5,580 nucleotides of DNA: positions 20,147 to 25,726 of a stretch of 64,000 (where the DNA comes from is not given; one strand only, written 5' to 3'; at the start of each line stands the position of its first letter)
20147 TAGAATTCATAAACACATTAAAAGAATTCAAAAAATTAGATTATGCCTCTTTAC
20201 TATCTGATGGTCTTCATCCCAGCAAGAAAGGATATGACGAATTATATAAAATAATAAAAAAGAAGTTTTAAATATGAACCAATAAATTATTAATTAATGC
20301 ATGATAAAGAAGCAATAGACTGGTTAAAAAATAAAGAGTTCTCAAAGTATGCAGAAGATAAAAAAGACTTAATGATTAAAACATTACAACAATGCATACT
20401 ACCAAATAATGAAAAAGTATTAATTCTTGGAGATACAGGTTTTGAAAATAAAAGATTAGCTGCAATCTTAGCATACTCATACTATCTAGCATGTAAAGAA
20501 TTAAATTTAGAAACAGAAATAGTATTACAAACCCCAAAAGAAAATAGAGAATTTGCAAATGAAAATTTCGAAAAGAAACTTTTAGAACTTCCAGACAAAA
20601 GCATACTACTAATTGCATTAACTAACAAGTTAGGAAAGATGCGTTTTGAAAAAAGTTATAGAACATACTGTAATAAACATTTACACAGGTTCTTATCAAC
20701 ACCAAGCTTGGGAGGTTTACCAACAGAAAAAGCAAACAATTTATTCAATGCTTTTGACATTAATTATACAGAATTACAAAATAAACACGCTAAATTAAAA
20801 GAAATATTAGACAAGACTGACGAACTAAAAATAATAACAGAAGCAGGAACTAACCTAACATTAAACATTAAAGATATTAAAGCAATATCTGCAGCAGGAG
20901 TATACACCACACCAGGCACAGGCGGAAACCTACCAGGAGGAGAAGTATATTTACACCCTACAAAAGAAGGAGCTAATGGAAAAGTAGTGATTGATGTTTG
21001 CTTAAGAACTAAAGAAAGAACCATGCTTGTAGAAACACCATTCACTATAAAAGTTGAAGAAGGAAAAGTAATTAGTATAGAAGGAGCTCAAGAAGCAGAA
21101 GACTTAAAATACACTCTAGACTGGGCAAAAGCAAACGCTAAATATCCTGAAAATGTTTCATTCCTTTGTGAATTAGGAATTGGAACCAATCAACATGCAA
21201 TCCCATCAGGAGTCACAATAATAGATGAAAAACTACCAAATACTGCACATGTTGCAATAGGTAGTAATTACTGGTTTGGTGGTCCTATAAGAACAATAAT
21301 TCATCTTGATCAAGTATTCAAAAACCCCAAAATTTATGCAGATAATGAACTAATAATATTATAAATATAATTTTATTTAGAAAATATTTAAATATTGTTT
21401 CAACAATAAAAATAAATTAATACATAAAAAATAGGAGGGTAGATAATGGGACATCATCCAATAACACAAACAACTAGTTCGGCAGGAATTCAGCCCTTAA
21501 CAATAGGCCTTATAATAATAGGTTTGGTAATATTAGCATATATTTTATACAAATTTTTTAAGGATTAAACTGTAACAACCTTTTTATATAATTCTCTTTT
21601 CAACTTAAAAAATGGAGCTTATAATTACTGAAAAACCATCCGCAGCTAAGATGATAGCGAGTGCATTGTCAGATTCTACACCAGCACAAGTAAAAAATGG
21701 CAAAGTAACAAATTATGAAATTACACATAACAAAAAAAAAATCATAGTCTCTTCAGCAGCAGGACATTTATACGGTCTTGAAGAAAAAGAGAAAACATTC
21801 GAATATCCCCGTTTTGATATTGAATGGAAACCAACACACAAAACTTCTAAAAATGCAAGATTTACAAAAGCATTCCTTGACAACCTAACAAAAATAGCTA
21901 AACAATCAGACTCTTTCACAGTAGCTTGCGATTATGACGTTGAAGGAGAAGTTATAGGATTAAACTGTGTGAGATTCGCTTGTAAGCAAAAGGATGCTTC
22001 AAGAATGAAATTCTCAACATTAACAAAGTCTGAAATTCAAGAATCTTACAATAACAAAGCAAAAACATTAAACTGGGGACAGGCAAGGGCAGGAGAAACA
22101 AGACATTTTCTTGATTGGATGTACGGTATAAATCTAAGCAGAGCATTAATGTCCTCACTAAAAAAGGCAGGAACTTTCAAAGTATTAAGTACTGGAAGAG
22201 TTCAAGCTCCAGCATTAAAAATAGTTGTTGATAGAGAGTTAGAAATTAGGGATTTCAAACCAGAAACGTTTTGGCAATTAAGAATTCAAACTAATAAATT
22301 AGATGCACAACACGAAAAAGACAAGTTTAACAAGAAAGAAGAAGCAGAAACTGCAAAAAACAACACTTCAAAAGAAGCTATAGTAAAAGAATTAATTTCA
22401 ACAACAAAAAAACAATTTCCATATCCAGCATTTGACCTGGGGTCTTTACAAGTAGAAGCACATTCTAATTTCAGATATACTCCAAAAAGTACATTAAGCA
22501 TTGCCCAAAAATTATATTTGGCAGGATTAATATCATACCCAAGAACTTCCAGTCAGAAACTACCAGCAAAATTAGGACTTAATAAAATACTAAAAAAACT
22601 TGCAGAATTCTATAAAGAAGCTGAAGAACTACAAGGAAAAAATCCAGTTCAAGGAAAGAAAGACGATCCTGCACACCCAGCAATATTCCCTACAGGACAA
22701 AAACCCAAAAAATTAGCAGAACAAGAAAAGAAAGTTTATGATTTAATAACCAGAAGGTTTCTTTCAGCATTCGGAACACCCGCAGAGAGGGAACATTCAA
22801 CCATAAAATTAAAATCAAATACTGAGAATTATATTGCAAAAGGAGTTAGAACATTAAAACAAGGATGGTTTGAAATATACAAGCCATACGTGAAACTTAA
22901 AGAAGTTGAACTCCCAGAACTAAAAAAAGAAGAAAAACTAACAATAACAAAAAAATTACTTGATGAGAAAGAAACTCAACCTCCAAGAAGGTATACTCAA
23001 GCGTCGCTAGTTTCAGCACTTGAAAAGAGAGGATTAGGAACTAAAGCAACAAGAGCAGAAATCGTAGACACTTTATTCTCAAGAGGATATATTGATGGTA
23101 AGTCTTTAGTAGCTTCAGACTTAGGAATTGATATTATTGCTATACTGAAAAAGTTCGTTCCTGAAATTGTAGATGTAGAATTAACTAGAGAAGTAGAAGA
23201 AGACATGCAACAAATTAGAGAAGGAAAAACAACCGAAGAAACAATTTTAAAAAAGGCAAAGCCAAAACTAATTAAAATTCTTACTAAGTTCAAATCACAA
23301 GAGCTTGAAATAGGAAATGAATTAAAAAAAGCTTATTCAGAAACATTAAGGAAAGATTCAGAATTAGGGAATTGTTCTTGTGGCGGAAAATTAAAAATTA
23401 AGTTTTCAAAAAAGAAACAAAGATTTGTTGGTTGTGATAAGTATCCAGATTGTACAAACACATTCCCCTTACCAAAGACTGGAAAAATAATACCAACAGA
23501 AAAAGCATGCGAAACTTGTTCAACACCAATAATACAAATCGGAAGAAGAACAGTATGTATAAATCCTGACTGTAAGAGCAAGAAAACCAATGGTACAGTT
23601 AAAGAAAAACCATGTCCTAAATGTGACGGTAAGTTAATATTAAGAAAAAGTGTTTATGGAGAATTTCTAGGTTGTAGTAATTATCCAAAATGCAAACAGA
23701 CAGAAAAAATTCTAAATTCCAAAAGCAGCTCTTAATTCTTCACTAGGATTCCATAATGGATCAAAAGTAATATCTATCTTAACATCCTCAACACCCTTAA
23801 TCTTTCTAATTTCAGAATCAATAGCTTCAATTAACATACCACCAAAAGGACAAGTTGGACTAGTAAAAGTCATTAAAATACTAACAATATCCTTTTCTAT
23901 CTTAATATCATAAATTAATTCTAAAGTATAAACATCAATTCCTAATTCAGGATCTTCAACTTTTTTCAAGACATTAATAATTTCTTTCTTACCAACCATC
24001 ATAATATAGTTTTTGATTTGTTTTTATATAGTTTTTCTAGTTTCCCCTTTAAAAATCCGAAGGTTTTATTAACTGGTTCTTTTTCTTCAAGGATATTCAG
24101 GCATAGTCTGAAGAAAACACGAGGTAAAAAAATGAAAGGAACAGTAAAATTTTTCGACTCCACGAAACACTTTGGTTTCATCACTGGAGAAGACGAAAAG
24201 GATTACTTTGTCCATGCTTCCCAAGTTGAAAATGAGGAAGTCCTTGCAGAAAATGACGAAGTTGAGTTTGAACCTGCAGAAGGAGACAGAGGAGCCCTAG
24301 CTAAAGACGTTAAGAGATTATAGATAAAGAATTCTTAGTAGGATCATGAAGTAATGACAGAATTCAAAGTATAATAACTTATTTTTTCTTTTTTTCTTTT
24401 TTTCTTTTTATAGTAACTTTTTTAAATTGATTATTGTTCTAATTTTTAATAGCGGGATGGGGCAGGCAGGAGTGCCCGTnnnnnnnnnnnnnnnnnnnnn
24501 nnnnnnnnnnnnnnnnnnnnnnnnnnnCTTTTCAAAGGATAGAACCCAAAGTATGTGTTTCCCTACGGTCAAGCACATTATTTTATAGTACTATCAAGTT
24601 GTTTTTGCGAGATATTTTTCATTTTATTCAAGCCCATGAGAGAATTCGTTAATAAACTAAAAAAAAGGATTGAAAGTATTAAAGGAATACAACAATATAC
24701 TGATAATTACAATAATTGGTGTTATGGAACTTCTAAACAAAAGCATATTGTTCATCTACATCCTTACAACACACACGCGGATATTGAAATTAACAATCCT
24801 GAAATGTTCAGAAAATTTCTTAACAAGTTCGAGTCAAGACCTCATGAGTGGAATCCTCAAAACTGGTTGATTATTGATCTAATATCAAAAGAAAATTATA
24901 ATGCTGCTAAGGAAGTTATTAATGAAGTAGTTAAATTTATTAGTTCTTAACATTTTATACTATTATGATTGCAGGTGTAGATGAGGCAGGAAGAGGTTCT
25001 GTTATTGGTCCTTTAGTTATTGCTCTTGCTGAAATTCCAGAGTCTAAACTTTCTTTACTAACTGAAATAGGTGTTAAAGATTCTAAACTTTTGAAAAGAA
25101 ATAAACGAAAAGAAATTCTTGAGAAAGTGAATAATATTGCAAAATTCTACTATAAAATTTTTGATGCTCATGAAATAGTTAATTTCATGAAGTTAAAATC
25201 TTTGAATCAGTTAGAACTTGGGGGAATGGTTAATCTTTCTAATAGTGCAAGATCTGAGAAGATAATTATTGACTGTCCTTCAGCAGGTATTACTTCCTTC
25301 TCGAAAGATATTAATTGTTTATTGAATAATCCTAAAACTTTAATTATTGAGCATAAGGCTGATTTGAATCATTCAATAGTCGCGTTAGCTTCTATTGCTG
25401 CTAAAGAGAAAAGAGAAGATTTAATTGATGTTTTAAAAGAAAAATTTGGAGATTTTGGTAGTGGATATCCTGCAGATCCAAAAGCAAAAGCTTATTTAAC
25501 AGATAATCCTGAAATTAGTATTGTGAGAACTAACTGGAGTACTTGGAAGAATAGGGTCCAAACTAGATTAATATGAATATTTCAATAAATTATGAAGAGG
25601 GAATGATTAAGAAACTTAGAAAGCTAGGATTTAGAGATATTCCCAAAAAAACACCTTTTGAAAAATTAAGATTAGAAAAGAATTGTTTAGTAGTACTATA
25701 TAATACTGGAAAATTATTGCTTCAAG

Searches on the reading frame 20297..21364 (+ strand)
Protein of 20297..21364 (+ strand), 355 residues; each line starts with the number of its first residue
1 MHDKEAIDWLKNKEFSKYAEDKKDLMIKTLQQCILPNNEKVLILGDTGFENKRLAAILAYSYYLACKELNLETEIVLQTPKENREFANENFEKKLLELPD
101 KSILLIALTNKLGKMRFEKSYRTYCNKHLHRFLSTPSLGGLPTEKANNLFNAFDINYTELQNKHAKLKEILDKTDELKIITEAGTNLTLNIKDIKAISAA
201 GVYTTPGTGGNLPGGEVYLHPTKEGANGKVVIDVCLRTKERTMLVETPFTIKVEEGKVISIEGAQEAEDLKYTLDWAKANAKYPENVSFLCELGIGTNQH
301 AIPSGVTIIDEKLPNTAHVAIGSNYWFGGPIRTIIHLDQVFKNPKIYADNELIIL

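Call 56: search_protein_families(library=pfam, proteins=[window:20297-21364:+], max_evalue=0.00001)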
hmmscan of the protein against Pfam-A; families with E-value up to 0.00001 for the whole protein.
window:20297-21364:+ (355 aa): 1 family
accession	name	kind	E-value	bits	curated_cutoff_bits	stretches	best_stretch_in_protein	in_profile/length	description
PF02073.20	Peptidase_M29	-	1.1e-12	47.9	27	1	158-325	186-350/406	Thermophilic metalloprotease (M29)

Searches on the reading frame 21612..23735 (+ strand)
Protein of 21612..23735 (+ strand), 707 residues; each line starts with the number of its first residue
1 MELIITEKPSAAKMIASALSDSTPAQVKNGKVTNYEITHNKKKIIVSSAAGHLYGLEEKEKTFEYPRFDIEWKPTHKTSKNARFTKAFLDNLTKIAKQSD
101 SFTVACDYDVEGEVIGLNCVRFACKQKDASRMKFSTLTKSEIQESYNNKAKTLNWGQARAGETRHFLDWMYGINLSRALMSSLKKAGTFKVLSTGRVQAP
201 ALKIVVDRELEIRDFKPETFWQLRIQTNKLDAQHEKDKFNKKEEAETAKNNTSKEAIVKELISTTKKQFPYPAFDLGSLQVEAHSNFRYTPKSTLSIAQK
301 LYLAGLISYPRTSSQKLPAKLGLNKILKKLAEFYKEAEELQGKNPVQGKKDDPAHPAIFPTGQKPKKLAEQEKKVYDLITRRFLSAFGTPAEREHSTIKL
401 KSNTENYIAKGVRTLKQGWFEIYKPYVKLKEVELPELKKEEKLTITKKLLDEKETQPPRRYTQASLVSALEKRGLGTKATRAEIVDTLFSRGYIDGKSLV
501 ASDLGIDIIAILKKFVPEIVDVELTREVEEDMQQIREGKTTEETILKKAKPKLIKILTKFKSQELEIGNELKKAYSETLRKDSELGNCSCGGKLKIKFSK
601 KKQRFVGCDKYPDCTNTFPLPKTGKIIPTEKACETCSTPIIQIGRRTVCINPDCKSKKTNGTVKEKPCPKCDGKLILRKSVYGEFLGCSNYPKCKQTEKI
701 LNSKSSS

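Call 10: search_protein_families(library=pfam, proteins=[window:21612-23735:+])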
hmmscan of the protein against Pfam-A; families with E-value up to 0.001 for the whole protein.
window:21612-23735:+ (707 aa): 3 families
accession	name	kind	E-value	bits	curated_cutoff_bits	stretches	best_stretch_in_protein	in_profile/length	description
PF01131.25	Topoisom_bac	-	5.8e-121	404.8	35.1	1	154-546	3-410/411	DNA topoisomerase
PF01396.24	Zn_ribbon_Top1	-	4.2e-21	74.9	32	2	668-702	4-38/39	Topoisomerase DNA binding C4 zinc finger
PF01751.28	Toprim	-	5.3e-09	36.6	23.1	1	2-135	1-94/96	Toprim domain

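Call 73: find_related_loci(query=window:21612-23735:+, collection=genome_contigs, flank=1000)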
Query window:21612-23735:+ (707 aa) in genome_contigs; peptide patterns used: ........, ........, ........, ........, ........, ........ (x = any residue, [..] = any of these).
193 stretches matched a pattern; 96 encode a relative of the query (tblastn E <= 1e-3); the best 80 are kept; 80 distinct loci.
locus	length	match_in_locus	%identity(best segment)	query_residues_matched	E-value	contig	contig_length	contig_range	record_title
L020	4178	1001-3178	54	2-698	0e+0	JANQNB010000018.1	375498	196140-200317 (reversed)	MAG: Candidatus Nanoarchaeia archaeon isolate PL23a_bin.69 k99_6486749, whole genome shotgun sequence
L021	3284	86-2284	51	2-705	0e+0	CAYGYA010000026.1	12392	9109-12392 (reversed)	MAG TPA_asm: uncultured Methanosarcinales archaeon isolate ERP119294_co2_539 genome assembly, contig: k141_4305470, whol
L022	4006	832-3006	52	2-700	0e+0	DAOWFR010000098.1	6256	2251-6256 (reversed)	MAG TPA_asm: Methanobacteriota archaeon isolate CSMAG_1970 CSMAG_1970_k141_3827430_length_6256_cov_10.9890, whole genome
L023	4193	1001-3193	51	2-703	0e+0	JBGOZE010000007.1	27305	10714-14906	MAG: Candidatus Nanoarchaeia archaeon isolate OBJ_0618_130150_25 k141_2965862_length_27305_cov_83.0000, whole genome sho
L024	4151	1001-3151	53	2-700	0e+0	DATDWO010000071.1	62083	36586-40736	MAG TPA_asm: Candidatus Nanoarchaeia archaeon isolate SMAG_U8113 k141_1573748, whole genome shotgun sequence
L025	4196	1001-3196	51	2-700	0e+0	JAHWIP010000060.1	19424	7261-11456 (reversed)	MAG: Candidatus Woesearchaeota archaeon isolate YT2_088 k127_39224613, whole genome shotgun sequence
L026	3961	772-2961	51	2-703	0e+0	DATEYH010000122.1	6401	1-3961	MAG TPA_asm: Candidatus Nanoarchaeia archaeon isolate SMAG_U8440 k141_184859, whole genome shotgun sequence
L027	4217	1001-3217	51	2-700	0e+0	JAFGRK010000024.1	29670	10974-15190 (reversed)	MAG: Candidatus Woesearchaeota archaeon isolate Zod_Metabat.825 k87_10790503, whole genome shotgun sequence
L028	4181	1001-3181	52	2-700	0e+0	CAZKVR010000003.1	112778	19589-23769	MAG TPA_asm: uncultured Methanosarcinales archaeon isolate SRP252850_co1_51 genome assembly, contig: NODE_123_length_112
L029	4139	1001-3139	54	2-703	0e+0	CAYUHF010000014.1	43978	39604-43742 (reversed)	MAG TPA_asm: uncultured Methanosarcinales archaeon isolate SRP332253_co2_76 genome assembly, contig: NODE_733_length_439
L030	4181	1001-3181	53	2-705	0e+0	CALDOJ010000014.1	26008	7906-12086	MAG TPA_asm: Candidatus Woesearchaeota archaeon isolate ERR2206790_bin.73_CONCOCT_v1.1_MAG genome assembly, contig: ERZ8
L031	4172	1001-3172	51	2-703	0e+0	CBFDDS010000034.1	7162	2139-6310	MAG TPA_asm: Candidatus Woesearchaeota archaeon isolate SRR26215674_binner13_Refined_91 genome assembly, contig: ERZ2507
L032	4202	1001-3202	51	2-700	0e+0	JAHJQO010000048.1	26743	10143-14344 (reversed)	MAG: Nanoarchaeota archaeon isolate OS_PC_MetaG.mb.11 OS_PC_MetaG.mb.11_k141_632737, whole genome shotgun sequence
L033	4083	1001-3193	52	2-700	0e+0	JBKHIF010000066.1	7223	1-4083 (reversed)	MAG: Candidatus Woesearchaeota archaeon isolate D1M13_26 NODE_3682_length_7223_cov_5.761858, whole genome shotgun sequen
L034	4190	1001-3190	51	2-700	0e+0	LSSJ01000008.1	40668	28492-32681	MAG: Euryarchaeota archaeon SM23-78 WORSMTZ_1565, whole genome shotgun sequence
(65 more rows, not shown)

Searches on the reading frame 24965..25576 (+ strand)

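Call 56: search_protein_families(library=pfam, proteins=[window:24965-25576:+], max_evalue=0.00001)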
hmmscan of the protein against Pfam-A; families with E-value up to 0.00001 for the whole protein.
window:24965-25576:+ (203 aa): 1 family
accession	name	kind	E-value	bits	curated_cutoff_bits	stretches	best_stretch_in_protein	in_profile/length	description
PF01351.25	RNase_HII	-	1.5e-35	123.3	25.8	1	3-193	1-198/199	Ribonuclease HII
